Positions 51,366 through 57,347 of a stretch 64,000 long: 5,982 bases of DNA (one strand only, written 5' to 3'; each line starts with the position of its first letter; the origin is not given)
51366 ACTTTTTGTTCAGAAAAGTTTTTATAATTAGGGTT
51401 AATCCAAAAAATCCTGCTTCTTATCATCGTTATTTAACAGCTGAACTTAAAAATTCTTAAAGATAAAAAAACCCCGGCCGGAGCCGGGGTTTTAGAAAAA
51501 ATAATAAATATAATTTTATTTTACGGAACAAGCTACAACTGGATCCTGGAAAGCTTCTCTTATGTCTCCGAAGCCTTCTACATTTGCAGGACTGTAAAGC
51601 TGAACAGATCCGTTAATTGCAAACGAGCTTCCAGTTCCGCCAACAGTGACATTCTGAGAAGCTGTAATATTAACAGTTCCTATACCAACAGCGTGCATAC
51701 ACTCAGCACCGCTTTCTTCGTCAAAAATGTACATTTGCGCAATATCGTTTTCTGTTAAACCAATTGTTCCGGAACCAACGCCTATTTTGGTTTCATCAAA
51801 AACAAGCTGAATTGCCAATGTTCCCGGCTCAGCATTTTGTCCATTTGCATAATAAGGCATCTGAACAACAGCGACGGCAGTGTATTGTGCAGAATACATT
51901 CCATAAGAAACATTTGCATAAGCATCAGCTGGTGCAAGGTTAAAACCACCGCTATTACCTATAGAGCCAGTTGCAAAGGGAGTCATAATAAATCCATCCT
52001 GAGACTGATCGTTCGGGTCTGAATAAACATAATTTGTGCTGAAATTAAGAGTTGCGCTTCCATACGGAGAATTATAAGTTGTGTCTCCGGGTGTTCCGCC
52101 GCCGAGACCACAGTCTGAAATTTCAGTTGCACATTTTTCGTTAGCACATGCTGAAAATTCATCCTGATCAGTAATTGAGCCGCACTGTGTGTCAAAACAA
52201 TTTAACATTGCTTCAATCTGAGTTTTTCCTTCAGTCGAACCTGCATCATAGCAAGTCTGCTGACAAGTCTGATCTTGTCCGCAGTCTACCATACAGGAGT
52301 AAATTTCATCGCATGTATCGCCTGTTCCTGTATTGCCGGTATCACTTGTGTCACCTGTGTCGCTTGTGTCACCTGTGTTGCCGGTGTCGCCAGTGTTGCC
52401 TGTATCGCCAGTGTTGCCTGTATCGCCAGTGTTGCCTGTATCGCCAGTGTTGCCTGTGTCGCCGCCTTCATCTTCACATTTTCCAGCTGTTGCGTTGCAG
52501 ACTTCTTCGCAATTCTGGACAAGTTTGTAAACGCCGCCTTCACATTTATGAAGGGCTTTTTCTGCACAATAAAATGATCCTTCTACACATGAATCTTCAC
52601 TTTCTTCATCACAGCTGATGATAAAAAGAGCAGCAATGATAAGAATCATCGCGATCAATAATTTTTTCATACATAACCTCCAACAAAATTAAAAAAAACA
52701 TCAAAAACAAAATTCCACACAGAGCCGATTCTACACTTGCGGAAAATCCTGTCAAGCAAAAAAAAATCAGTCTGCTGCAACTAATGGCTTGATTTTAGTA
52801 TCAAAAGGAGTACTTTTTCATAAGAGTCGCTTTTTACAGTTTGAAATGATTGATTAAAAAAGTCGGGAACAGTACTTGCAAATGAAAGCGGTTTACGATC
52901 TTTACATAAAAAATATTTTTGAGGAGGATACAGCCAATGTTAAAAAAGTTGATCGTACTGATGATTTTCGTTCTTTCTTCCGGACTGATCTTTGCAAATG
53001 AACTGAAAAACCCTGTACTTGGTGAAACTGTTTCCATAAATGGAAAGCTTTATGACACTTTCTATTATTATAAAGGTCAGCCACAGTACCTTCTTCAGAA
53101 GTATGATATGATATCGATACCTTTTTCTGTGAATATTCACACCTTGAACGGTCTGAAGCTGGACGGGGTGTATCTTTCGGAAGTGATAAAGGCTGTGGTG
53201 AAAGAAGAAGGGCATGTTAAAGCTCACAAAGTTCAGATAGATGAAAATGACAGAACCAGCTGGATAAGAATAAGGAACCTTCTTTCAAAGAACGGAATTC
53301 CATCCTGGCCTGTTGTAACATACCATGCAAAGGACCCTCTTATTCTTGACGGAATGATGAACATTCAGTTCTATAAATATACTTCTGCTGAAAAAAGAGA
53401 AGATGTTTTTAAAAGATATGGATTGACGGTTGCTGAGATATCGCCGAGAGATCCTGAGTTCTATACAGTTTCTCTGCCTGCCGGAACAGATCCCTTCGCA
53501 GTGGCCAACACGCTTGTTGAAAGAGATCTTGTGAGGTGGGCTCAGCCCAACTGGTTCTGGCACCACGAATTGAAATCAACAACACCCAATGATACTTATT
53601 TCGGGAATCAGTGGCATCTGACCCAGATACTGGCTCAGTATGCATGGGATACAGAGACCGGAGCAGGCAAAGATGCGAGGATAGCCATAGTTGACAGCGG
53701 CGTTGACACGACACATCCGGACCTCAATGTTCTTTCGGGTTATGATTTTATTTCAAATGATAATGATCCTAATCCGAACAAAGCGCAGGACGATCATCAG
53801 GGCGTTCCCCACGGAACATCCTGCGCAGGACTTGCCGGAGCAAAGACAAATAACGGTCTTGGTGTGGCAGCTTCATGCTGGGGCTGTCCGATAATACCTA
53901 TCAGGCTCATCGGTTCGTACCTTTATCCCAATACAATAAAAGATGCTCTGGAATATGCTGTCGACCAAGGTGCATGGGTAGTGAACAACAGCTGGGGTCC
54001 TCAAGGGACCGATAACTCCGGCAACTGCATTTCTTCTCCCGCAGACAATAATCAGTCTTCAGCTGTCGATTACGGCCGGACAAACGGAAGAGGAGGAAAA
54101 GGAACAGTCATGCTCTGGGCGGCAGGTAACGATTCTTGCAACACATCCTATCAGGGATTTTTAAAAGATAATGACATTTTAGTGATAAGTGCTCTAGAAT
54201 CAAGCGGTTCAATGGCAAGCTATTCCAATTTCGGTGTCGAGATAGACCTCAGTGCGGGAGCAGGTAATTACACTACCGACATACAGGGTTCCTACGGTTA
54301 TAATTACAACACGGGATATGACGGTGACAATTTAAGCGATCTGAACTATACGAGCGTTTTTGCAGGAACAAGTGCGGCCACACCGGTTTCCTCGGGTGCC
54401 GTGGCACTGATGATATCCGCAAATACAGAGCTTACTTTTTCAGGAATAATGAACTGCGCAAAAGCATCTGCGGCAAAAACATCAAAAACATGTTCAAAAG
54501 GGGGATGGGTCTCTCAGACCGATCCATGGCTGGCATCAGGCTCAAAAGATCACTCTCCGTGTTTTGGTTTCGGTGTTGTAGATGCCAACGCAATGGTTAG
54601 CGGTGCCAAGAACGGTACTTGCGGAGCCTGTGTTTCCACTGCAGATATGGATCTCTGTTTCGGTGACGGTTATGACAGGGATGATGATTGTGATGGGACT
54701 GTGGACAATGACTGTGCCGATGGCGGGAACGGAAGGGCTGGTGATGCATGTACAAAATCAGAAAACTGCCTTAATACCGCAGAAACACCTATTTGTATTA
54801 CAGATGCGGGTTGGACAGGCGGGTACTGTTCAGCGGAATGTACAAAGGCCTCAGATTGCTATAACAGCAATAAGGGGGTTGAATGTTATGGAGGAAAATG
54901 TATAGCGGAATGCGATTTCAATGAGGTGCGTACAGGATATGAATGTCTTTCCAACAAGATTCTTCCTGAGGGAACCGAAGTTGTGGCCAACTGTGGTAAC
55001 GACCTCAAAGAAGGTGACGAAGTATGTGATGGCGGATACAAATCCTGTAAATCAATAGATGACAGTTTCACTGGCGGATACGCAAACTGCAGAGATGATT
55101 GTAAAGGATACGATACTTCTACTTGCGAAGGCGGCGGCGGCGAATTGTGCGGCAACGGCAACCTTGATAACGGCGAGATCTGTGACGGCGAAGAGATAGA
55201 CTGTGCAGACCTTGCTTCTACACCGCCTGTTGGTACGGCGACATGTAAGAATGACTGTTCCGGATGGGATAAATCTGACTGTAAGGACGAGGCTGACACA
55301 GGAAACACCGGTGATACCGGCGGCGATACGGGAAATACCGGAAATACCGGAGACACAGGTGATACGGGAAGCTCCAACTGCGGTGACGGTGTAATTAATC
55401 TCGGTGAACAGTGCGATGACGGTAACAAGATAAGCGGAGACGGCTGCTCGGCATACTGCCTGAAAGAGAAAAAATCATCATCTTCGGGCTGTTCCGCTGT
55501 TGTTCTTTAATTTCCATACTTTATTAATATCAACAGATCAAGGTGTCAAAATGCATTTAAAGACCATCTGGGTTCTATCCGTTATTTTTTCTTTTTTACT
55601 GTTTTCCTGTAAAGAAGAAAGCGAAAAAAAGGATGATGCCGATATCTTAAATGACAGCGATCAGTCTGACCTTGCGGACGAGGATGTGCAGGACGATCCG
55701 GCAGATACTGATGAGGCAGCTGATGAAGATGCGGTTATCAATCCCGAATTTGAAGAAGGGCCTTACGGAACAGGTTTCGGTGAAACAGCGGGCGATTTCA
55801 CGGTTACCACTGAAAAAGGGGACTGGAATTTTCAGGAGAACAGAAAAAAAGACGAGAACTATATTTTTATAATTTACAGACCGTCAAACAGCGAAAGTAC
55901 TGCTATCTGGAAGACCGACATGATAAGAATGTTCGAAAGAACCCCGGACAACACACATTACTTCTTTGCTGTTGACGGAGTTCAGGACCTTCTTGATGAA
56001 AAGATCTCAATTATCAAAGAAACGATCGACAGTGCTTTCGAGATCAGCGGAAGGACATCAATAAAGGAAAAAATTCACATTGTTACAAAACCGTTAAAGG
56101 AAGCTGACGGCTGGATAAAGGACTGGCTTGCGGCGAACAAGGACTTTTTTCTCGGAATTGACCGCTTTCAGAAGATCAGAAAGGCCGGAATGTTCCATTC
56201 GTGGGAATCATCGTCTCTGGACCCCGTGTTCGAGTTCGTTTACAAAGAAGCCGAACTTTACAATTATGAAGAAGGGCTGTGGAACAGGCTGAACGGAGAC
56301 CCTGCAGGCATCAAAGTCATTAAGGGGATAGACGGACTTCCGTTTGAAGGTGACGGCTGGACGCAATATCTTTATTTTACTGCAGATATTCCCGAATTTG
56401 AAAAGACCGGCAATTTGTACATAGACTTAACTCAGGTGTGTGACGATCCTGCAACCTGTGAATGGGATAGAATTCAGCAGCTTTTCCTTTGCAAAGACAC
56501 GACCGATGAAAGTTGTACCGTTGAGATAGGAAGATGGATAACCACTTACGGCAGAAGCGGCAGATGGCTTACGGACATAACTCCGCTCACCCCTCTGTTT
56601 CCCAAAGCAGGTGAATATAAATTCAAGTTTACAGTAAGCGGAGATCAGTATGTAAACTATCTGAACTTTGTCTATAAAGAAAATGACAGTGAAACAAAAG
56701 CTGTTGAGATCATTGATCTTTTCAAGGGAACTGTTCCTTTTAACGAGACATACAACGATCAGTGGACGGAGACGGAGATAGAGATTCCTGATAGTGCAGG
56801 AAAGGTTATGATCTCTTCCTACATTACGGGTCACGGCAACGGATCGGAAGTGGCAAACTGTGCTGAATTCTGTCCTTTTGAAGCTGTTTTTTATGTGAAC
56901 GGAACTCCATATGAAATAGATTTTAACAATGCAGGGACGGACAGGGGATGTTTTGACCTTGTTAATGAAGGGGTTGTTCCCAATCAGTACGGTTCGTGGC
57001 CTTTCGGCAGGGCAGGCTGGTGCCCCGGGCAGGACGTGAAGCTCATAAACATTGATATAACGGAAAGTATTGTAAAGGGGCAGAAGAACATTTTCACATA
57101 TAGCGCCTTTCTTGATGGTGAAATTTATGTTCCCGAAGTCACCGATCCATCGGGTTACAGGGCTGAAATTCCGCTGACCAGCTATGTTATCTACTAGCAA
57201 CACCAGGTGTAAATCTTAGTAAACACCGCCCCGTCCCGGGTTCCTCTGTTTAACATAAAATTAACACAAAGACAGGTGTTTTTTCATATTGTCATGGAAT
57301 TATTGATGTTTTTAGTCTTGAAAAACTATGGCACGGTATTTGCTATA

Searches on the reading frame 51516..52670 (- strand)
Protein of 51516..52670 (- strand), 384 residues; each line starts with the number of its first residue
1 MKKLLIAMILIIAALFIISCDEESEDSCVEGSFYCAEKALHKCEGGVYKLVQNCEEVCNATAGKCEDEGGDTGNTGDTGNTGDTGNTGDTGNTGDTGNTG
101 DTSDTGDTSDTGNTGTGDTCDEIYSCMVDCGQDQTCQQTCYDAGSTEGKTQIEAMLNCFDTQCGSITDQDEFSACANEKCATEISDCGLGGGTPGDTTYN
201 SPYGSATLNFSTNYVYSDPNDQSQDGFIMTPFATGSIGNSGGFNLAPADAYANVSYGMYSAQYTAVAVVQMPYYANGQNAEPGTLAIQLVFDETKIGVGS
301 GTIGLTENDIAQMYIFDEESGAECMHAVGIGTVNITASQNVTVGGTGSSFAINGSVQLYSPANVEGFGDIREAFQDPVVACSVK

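Call 7: search_protein_families(library=pfam, proteins=[window:51516-52670:-])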
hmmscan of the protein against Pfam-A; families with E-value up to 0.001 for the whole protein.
window:51516-52670:- (384 aa): 1 family
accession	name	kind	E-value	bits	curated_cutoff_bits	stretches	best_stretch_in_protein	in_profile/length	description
PF01391.23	Collagen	-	0.00019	21.6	27.2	1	70-115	10-55/60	Collagen triple helix repeat (20 copies)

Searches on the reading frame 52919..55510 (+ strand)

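Call 7: search_protein_families(library=pfam, proteins=[window:52919-55510:+])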
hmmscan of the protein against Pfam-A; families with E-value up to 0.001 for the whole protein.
window:52919-55510:+ (863 aa): 2 families
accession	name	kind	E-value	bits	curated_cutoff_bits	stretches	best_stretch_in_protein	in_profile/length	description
PF00082.27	Peptidase_S8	-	6.4e-35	121.3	21.8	1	250-509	1-264/288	Subtilase family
PF13948.11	DUF4215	-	8.8e-06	26.4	27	1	819-847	19-46/47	Domain of unknown function (DUF4215)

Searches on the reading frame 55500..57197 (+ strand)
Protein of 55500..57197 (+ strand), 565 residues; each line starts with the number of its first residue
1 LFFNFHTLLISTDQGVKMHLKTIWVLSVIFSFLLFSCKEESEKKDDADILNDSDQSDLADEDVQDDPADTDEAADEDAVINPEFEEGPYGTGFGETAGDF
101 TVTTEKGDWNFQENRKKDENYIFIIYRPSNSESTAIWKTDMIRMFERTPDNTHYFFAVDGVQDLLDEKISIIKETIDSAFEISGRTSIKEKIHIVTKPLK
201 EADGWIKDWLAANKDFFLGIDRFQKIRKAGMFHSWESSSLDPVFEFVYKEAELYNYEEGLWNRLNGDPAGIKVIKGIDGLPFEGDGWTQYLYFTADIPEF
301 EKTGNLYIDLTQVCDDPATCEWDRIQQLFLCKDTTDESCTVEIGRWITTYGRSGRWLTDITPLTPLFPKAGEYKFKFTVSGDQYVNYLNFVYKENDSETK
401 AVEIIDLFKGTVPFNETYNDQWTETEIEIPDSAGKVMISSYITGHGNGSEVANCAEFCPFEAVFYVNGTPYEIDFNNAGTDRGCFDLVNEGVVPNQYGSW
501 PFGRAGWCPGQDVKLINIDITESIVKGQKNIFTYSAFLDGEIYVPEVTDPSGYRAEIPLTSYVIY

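Call 7: search_protein_families(library=pfam, proteins=[window:55500-57197:+])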
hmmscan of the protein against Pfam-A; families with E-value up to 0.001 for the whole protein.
window:55500-57197:+ (565 aa): 2 families
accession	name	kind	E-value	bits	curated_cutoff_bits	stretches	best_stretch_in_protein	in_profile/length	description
PF09113.15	N-glycanase_C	-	6e-22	78.4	25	1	414-562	2-138/140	Peptide-N-glycosidase F, C terminal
PF09112.15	N-glycanase_N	-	2.9e-05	24.3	22.4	0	328-384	65-164/177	Peptide-N-glycosidase F, N terminal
